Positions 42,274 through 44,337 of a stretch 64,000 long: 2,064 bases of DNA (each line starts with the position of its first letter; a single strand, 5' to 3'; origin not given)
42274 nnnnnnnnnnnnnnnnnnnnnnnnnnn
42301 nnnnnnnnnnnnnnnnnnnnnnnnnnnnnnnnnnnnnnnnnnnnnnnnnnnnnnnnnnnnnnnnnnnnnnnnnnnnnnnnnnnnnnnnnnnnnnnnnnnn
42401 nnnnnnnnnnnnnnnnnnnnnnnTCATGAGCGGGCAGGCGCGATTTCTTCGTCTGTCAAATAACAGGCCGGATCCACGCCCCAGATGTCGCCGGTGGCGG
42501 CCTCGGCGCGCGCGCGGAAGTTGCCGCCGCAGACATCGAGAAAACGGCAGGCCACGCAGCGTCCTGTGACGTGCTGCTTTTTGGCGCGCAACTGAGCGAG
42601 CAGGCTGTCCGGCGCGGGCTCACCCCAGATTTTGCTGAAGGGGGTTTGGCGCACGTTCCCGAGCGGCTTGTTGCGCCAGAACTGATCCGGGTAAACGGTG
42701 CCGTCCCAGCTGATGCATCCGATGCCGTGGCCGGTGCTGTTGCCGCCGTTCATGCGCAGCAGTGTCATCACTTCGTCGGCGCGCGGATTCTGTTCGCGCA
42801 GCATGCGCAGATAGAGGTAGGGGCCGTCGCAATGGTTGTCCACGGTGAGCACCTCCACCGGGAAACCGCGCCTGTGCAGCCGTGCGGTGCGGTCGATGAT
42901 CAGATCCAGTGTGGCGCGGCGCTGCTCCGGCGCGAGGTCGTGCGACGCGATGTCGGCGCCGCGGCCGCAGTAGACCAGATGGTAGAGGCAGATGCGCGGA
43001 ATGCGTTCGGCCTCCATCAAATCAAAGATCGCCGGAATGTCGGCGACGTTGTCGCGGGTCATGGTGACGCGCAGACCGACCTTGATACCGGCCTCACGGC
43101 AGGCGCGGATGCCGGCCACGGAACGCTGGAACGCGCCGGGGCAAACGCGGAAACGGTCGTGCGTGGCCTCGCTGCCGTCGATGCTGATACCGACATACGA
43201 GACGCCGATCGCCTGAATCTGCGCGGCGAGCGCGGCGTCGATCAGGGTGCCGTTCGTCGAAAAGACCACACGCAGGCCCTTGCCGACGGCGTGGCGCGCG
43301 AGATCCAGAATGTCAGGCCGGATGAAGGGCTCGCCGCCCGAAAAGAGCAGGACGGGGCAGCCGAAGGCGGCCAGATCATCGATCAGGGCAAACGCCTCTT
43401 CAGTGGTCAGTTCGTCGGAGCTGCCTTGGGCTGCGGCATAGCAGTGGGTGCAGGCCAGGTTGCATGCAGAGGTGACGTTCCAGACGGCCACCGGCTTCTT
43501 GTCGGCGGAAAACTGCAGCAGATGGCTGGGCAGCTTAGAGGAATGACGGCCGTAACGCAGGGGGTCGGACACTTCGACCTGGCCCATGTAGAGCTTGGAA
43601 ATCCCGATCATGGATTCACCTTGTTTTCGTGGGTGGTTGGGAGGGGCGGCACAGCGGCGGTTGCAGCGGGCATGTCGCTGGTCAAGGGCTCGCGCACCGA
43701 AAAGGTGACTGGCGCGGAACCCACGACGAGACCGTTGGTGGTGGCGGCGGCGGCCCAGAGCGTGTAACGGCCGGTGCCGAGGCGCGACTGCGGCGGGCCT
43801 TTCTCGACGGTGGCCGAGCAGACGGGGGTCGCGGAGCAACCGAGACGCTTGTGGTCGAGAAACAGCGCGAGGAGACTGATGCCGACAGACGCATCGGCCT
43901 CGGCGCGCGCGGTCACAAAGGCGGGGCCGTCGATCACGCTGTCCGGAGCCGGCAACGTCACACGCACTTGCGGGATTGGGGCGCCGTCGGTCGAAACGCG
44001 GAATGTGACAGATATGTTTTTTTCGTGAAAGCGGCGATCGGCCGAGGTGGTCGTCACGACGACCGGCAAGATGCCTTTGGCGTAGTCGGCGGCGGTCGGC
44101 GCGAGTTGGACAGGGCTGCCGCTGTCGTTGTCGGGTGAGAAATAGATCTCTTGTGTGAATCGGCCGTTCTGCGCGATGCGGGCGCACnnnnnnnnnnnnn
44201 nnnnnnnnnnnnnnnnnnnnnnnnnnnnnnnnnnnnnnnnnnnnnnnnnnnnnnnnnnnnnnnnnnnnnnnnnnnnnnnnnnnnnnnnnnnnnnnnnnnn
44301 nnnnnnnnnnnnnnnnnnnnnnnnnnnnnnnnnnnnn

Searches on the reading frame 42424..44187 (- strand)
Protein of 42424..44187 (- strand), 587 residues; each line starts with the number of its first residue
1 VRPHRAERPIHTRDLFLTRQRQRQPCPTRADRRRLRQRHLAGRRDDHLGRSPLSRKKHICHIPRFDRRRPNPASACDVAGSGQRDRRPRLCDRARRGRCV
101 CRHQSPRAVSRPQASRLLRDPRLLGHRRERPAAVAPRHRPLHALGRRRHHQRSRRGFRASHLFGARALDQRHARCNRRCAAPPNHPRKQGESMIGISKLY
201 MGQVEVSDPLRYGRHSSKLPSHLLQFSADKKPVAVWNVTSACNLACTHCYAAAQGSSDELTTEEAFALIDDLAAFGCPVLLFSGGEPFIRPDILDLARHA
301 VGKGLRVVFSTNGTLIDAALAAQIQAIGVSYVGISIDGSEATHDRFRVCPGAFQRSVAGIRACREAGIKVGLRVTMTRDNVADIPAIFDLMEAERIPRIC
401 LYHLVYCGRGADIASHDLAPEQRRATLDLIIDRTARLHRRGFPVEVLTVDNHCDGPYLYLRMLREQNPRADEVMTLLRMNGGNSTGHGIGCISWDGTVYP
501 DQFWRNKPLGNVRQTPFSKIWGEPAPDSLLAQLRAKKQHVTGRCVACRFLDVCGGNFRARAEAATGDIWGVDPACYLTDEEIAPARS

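Call 31: search_protein_families(library=pfam, proteins=[window:42424-44187:-], max_evalue=0.001)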
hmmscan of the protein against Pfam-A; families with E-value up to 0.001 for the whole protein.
window:42424-44187:- (587 aa): 3 families
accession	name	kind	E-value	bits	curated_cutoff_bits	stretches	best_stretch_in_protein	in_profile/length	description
PF04055.27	Radical_SAM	-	7.8e-28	98.2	29.5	1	237-390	2-165/166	Radical SAM superfamily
PF13353.11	Fer4_12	-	1.2e-06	29.3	22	1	239-339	12-116/137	4Fe-4S single cluster domain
PF13186.11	SPASM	-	1.6e-05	25.5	21.5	1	492-547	10-66/67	Iron-sulfur cluster-binding domain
